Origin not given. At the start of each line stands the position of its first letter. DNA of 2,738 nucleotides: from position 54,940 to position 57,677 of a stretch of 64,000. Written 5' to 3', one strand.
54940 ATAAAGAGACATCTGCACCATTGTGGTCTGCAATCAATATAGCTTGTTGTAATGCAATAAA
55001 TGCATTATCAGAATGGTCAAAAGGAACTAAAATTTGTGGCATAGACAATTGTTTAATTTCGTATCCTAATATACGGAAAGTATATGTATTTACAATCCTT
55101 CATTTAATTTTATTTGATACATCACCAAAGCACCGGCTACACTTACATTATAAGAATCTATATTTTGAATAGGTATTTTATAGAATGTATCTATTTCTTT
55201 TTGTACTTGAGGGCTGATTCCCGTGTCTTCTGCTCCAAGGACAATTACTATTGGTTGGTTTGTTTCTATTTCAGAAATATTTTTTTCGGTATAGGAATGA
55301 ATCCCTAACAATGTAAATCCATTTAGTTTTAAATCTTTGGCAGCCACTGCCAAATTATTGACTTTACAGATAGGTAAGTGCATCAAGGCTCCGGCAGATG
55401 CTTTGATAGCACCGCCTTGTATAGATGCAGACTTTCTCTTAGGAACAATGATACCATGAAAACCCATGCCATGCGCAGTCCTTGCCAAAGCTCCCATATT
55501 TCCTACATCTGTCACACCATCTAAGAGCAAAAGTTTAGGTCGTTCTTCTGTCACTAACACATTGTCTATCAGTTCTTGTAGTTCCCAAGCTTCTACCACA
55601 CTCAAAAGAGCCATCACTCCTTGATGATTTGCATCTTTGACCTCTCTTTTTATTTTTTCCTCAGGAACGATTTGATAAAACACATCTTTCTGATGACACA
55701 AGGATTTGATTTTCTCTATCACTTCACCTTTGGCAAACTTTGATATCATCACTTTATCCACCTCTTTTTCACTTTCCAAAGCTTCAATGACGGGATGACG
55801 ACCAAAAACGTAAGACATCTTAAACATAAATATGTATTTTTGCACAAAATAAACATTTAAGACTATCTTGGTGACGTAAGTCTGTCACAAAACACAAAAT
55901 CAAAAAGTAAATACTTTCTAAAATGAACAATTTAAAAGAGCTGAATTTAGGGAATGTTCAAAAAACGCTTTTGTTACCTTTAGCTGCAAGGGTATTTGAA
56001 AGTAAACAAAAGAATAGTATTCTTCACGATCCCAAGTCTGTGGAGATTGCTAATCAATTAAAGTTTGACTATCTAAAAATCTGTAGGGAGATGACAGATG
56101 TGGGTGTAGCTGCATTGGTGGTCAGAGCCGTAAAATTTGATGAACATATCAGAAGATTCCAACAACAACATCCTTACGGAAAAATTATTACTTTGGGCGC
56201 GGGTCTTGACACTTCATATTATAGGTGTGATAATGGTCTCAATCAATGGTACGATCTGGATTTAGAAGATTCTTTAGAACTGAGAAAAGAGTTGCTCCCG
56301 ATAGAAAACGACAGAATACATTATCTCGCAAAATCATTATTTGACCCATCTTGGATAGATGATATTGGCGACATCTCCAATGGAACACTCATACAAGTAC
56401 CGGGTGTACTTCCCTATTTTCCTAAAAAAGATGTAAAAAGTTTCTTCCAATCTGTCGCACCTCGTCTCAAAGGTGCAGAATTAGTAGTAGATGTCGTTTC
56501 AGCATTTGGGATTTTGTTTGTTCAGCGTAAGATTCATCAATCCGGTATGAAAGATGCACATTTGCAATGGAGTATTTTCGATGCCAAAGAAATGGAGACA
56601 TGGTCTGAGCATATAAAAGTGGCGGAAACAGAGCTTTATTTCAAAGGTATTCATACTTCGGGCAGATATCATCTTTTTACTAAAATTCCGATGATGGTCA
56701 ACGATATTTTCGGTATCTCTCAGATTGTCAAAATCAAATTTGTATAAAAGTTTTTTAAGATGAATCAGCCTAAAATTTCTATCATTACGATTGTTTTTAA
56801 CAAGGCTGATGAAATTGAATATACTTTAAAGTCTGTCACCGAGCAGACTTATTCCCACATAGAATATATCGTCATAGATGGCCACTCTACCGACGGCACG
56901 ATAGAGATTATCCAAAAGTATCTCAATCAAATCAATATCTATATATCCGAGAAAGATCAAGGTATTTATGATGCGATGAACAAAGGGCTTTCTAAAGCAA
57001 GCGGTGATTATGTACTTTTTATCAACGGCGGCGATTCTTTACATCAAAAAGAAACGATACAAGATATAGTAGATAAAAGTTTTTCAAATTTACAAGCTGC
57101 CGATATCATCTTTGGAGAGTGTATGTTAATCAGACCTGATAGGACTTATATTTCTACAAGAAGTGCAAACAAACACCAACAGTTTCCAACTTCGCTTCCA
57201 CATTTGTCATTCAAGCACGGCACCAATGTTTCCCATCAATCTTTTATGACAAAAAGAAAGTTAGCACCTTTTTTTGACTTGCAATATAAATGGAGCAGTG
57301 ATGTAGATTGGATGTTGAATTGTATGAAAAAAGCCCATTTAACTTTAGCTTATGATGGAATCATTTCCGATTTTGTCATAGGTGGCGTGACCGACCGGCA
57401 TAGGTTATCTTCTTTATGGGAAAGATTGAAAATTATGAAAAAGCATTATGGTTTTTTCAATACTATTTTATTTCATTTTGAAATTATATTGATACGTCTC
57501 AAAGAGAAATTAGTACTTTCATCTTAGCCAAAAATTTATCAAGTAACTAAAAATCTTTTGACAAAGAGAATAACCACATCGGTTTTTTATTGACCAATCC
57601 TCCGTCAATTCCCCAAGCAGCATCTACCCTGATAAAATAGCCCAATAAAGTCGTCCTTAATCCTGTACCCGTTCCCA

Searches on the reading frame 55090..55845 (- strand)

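Call 45: search_protein_families(library=pfam, proteins=[window:55090-55845:-])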
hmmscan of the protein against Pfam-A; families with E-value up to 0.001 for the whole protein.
window:55090-55845:- (251 aa): 2 families
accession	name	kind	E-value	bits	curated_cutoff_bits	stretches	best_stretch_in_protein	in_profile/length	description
PF00588.24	SpoU_methylase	-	5.8e-35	120.9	29.7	1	105-243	3-142/142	SpoU rRNA Methylase family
PF08032.17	SpoU_sub_bind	-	1.2e-15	58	22.8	1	12-81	1-70/76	RNA 2'-O ribose methyltransferase substrate binding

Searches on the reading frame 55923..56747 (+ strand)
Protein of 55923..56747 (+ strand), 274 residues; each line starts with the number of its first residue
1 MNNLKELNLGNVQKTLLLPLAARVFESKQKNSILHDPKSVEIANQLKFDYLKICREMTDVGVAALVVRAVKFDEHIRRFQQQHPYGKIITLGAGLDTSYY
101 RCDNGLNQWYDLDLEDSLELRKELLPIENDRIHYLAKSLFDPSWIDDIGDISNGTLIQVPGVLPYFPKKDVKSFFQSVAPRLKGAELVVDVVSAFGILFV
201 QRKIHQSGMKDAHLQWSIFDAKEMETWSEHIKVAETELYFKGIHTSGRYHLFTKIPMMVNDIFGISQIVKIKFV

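Call 45: search_protein_families(library=pfam, proteins=[window:55923-56747:+])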
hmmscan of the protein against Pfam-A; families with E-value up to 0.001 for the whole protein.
window:55923-56747:+ (274 aa): 1 family
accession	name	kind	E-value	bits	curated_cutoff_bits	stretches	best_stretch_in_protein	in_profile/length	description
PF04072.20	LCM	-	1.9e-08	34.9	22.3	1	20-177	5-185/187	Leucine carboxyl methyltransferase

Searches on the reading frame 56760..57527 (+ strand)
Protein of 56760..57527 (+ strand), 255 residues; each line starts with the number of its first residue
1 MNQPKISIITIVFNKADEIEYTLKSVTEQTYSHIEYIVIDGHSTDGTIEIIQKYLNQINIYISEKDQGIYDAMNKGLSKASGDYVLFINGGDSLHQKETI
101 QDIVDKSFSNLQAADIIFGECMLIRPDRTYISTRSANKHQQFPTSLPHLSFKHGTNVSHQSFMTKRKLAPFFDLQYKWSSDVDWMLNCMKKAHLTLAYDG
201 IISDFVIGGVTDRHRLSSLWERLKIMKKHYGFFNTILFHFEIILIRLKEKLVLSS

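Call 45: search_protein_families(library=pfam, proteins=[window:56760-57527:+])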
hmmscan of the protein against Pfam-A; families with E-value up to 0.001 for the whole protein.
window:56760-57527:+ (255 aa): 2 families
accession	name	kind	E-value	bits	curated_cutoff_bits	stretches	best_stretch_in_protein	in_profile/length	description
PF00535.33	Glycos_transf_2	-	2.3e-25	89.9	23.3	1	7-136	1-130/168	Glycosyl transferase family 2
PF10111.15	Glyco_tranf_2_2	-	4.8e-08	33.3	27.3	1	13-105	6-104/276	Glycosyltransferase like family 2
